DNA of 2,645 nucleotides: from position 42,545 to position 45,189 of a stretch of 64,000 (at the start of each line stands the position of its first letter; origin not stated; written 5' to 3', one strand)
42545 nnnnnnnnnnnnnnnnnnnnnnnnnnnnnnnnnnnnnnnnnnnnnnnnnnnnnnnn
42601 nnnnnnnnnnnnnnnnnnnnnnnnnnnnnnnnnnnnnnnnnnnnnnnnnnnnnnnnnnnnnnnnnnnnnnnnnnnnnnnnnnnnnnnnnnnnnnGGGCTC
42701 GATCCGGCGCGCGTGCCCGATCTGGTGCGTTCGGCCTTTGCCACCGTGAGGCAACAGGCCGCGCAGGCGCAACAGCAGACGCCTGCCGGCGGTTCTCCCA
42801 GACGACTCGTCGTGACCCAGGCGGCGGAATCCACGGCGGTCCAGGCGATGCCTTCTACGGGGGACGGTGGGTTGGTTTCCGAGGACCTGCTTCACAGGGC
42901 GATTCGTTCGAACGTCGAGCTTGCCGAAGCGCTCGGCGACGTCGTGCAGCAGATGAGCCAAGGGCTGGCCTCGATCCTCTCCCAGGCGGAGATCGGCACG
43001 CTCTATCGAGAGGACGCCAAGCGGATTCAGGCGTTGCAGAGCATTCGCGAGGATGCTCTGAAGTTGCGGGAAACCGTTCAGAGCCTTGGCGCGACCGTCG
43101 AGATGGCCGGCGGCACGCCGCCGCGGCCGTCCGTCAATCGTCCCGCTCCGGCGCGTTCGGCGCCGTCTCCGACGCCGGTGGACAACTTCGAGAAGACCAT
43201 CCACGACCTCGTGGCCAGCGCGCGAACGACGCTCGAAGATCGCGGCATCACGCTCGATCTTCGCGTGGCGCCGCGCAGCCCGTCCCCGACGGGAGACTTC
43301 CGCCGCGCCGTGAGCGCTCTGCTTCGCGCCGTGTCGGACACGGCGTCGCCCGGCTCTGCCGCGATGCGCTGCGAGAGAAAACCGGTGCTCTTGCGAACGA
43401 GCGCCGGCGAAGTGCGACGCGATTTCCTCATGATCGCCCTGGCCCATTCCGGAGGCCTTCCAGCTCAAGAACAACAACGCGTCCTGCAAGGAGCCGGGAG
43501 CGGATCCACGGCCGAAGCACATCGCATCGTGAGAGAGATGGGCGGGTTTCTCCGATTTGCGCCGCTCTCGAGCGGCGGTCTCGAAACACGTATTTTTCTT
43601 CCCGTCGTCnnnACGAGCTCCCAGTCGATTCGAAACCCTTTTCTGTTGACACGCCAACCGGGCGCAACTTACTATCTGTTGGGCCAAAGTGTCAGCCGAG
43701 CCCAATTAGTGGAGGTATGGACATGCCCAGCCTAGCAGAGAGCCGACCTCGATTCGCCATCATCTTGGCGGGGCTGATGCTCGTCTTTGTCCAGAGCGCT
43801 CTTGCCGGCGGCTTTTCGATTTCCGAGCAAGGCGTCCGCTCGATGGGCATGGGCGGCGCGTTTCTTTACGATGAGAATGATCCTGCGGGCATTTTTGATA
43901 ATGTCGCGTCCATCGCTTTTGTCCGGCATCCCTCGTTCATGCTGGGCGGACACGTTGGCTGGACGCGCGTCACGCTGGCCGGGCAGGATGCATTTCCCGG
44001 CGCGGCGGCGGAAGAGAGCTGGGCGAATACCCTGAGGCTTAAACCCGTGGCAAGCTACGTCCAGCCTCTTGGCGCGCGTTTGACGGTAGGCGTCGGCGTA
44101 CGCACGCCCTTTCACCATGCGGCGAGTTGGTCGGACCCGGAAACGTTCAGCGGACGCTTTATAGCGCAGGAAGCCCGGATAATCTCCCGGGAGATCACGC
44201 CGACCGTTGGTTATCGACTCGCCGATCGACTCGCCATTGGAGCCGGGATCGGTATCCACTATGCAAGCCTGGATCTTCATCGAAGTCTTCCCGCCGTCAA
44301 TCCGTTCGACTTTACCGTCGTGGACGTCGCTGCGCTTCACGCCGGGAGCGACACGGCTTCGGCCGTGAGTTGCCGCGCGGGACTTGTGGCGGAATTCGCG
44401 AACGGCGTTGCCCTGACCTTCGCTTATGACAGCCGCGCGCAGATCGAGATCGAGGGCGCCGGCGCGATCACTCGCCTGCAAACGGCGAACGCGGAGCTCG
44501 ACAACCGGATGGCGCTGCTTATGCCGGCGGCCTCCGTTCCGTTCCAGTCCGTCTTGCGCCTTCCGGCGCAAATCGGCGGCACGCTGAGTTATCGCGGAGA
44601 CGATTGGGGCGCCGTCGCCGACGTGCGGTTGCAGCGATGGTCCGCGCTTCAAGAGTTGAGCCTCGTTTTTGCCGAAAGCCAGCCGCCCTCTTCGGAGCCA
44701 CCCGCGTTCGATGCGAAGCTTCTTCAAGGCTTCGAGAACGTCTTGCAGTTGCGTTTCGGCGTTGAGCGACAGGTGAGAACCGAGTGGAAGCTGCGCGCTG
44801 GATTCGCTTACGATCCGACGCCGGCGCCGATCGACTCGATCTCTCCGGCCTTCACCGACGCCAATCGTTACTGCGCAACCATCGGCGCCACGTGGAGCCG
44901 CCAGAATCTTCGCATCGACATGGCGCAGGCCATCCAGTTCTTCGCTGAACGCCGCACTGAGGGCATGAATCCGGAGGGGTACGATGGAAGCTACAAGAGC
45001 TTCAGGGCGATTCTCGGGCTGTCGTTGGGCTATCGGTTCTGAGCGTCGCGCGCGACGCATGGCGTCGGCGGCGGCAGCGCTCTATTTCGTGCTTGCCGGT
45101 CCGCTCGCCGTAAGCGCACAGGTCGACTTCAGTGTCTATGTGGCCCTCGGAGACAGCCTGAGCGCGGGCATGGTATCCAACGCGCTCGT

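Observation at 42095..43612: MglA-type polarity GTPase fused to a histidine-kinase-like module that has lost its catalytic residues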

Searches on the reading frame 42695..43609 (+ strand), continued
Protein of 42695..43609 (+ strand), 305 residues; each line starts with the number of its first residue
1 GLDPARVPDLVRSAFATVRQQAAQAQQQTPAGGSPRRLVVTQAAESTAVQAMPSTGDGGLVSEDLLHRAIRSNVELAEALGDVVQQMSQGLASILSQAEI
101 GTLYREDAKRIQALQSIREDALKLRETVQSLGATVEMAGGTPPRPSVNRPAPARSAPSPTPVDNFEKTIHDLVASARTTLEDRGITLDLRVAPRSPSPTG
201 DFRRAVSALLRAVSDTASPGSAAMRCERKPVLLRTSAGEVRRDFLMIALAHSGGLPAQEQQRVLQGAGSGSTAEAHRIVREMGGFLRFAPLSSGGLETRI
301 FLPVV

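Call 38: search_protein_families(library=pfam, proteins=[P0201, P0203, P0206, P0207, P0208, P0211, P0214, P0217, P0188, P0170], max_evalue=0.001)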
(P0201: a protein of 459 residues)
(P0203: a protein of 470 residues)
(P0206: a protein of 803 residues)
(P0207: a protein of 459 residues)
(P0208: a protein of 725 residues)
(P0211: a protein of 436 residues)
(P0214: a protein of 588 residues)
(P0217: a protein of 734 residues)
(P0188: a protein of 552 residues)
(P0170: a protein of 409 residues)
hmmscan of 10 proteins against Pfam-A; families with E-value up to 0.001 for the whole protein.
P0201 (459 aa): 3 families
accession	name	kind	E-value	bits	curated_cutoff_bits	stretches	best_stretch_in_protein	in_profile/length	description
PF02518.31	HATPase_c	-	1.1e-24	87.4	26.4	1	329-444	3-107/111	Histidine kinase-, DNA gyrase B-, and HSP90-like ATPase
PF00512.31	HisKA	-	1.6e-05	25.3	26.9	1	191-243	6-57/66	His Kinase A (phospho-acceptor) domain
PF13581.12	HATPase_c_2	-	0.00089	19.7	27.4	0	332-419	36-112/127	Histidine kinase-like ATPase domain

P0203 (470 aa): 4 families
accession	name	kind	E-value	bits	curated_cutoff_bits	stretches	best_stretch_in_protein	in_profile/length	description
PF02518.31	HATPase_c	-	1.6e-30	106.2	26.4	1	328-446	2-109/111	Histidine kinase-, DNA gyrase B-, and HSP90-like ATPase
PF00512.31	HisKA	-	2.4e-21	76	26.9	1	215-281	2-66/66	His Kinase A (phospho-acceptor) domain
PF13426.13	PAS_9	-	1.6e-07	32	27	1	38-136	6-103/103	PAS domain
PF00989.32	PAS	-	1.8e-05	25.1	22.6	1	38-134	15-113/113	PAS fold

P0206 (803 aa): 10 families
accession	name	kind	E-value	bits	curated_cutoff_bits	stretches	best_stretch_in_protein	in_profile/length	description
PF02518.31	HATPase_c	-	9.9e-30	103.7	26.4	1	666-789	2-109/111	Histidine kinase-, DNA gyrase B-, and HSP90-like ATPase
PF00512.31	HisKA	-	2.1e-18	66.5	26.9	1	551-619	1-66/66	His Kinase A (phospho-acceptor) domain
PF00989.32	PAS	-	2.6e-09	37.5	22.6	1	441-487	3-49/113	PAS fold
PF08448.16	PAS_4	-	8.7e-09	36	23.1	1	445-545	1-108/110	PAS fold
PF01590.32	GAF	-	2.4e-07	31.8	22.4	1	256-411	1-133/133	GAF domain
PF13188.13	PAS_8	-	4.4e-07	30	21.8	1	440-487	2-50/65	PAS domain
PF13185.12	GAF_2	-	6.6e-07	30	28.6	1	255-411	2-135/136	GAF domain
PF13492.12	GAF_3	-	4.9e-05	24.2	27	1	269-413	14-129/129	GAF domain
PF13426.13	PAS_9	-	6.4e-05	23.6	27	1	450-543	2-102/103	PAS domain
PF12860.13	PAS_7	-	0.00062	20.3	27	0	445-550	1-115/115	PAS fold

P0207 (459 aa): 3 families
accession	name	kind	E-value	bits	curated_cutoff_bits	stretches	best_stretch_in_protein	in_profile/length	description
PF02518.31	HATPase_c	-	1.8e-27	96.4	26.4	1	334-458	2-110/111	Histidine kinase-, DNA gyrase B-, and HSP90-like ATPase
PF00512.31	HisKA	-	2.2e-11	44.1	26.9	1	184-246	3-64/66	His Kinase A (phospho-acceptor) domain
PF20570.3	DUF6779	-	0.0003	21.8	28.1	0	127-203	12-85/108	Domain of unknown function (DUF6779)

P0208 (725 aa): 2 families
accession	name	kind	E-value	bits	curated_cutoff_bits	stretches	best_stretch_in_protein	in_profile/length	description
PF02518.31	HATPase_c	-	1.1e-22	81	26.4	1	589-707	2-109/111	Histidine kinase-, DNA gyrase B-, and HSP90-like ATPase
PF00512.31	HisKA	-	1e-13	51.6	26.9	1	482-539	8-62/66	His Kinase A (phospho-acceptor) domain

P0211 (436 aa): 1 family
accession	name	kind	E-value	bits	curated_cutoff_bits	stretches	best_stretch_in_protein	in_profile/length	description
PF02518.31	HATPase_c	-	4.5e-20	72.6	26.4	1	312-430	4-110/111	Histidine kinase-, DNA gyrase B-, and HSP90-like ATPase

P0214 (588 aa): 3 families
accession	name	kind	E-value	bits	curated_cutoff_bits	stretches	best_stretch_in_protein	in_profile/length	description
PF02518.31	HATPase_c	-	1.2e-31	109.8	26.4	1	443-561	2-109/111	Histidine kinase-, DNA gyrase B-, and HSP90-like ATPase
PF00512.31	HisKA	-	1.2e-19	70.5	26.9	1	330-396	2-66/66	His Kinase A (phospho-acceptor) domain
PF00672.30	HAMP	-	5.4e-16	59.1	25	1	217-265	5-53/53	HAMP domain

P0217 (734 aa): 10 families
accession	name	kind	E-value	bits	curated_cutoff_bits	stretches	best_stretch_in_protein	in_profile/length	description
PF08668.18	HDOD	-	1.7e-57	194.5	22.9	1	21-219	1-196/196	HDOD domain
PF02518.31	HATPase_c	-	1.7e-29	103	26.4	1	592-712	2-110/111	Histidine kinase-, DNA gyrase B-, and HSP90-like ATPase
PF00512.31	HisKA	-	1.1e-20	73.8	26.9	1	479-545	2-66/66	His Kinase A (phospho-acceptor) domain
PF13426.13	PAS_9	-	4.7e-11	43.3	27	1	335-439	2-103/103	PAS domain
PF01966.28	HD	-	1.1e-10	42.2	22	1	118-242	3-113/116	HD domain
PF00989.32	PAS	-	4.9e-09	36.6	22.6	1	326-435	3-111/113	PAS fold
PF13188.13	PAS_8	-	3.6e-07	30.3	21.8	1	326-378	3-53/65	PAS domain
PF08448.16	PAS_4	-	2.4e-05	25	23.1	1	330-442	1-110/110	PAS fold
PF08447.18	PAS_3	-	0.0001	22.9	25.6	1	346-427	2-80/89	PAS fold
PF24820.1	Diguanyl_cycl_sensor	-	0.00011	22.6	28.1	1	331-425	3-99/109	Diguanylate cyclase-like sensor domain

P0188 (552 aa): 0 families

P0170 (409 aa): 0 families

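Call 41: fold_search(model_id=the predicted structure, library=pdb)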
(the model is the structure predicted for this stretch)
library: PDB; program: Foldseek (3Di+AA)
matches with E <= 10: 903; with E <= 0.001: 262
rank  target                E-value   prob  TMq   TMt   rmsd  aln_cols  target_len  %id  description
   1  8vc9_F                1.3e-10  1.00  0.41  0.28  20.2       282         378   13  Hybrid response regulator LvrB from Leptospira / phosphorylated REC form (released 2024-12-18)
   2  4q20_B                6.0e-10  1.00  0.44  0.49  18.8       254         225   14  Crystal structure of a C-terminal part of tyrosine kinase (DivL) from Caulobacter crescentus CB15 at 2.50 A resolution (released 2014-04-23)
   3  6dk7_E                7.6e-10  1.00  0.46  0.51  20.3       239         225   16  RetS histidine kinase region with cobalt (released 2019-03-20)
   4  6dk7_H                7.6e-10  1.00  0.44  0.49  19.0       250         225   20  RetS histidine kinase region with cobalt (released 2019-03-20)
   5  6dk7_B                7.6e-10  1.00  0.44  0.49  19.8       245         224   20  RetS histidine kinase region with cobalt (released 2019-03-20)
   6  8vc9_E                8.1e-10  1.00  0.43  0.30  18.0       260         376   12  Hybrid response regulator LvrB from Leptospira / phosphorylated REC form (released 2024-12-18)
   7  8vc9_C                9.7e-10  1.00  0.42  0.29  20.6       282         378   14  Hybrid response regulator LvrB from Leptospira / phosphorylated REC form (released 2024-12-18)
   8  8vc9_A                1.2e-09  1.00  0.42  0.29  20.3       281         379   14  Hybrid response regulator LvrB from Leptospira / phosphorylated REC form (released 2024-12-18)
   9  8vc9_B                1.4e-09  1.00  0.43  0.30  20.3       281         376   14  Hybrid response regulator LvrB from Leptospira / phosphorylated REC form (released 2024-12-18)
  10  6dk8_A                2.0e-09  1.00  0.44  0.49  20.2       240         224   17  RetS kinase region without cobalt (released 2019-03-20)
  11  5uht_A                2.0e-09  1.00  0.40  0.42  20.7       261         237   13  Structure of the Thermotoga maritima HK853-BeF3-RR468 complex at pH 5.0 (released 2017-12-27)
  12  6azr_A                2.3e-09  1.00  0.43  0.46  20.6       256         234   13  Crystal structure of the T264A HK853cp-BeF3-RR468 complex (released 2017-12-27)
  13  8vc9_D                2.3e-09  1.00  0.41  0.28  18.4       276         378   13  Hybrid response regulator LvrB from Leptospira / phosphorylated REC form (released 2024-12-18)
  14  6dk8_C                2.4e-09  1.00  0.46  0.50  19.9       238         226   16  RetS kinase region without cobalt (released 2019-03-20)
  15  7zp0_A                2.4e-09  1.00  0.38  0.44  19.2       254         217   17  Crystal structure of CusS histidine kinase catalytic core from Escherichia coli (released 2022-08-31)
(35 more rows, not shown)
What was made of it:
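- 43184..43609 (+): CA-like (HATPase_c-derived) alpha/beta domain (aa 364-505), with no ATP-binding determinants. For the modelled module (aa 255-505), all top 50 PDB fold hits are kinase DHp-CA cores or phytochrome kinase-like modules, E 1e-10 to 5e-8 (call 41).
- On HisKA-type sensor histidine kinase (DHp + CA): All top 50 PDB fold matches of the isolated module are kinase DHp-CA cores or phytochrome kinase-like modules (call 41).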

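Call 61: find_encoding_contigs(protein=P0046, flank=5000, max_places=2)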
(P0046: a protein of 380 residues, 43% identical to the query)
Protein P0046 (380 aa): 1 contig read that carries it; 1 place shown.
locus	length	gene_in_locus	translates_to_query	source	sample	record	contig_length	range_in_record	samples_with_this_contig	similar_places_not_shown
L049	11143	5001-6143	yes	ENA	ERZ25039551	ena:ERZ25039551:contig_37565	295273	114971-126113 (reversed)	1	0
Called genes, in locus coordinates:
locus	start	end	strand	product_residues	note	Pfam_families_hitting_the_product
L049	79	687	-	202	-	PF13431:TPR_17 (faint)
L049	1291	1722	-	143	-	-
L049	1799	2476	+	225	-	-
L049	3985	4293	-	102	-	PF00830:Ribosomal_L28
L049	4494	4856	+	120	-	-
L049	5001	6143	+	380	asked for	-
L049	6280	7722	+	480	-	PF03349:Toluene_X, PF13505:OMP_b-brl (faint), PF10677:DUF2490 (faint)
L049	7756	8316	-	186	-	PF13242:Hydrolase_like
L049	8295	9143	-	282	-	-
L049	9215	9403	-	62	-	-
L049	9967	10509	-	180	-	-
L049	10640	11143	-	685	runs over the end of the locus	PF00330:Aconitase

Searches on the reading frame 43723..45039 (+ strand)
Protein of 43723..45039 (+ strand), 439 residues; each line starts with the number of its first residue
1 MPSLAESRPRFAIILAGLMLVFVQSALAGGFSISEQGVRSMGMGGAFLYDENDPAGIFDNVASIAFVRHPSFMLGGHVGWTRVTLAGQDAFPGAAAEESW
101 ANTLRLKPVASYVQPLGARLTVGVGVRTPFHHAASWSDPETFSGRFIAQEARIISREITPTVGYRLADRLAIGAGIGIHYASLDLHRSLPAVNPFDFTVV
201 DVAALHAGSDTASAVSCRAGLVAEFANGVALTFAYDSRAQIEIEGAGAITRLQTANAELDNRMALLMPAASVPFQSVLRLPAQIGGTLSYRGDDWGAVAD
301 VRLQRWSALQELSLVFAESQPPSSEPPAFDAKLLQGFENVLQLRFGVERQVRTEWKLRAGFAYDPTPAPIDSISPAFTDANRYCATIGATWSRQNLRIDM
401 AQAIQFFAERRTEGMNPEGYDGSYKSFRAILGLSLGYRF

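Call 53: search_protein_families(library=pfam, proteins=[window:43723-45039:+], max_evalue=0.01)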
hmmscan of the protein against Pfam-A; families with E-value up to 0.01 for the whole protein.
window:43723-45039:+ (439 aa): 1 family
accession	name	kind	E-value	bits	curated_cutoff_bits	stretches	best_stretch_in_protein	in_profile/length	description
PF03349.22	Toluene_X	-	2.1e-41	142.3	29.7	1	21-439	3-421/421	Outer membrane protein transport protein (OMPP1/FadL/TodX)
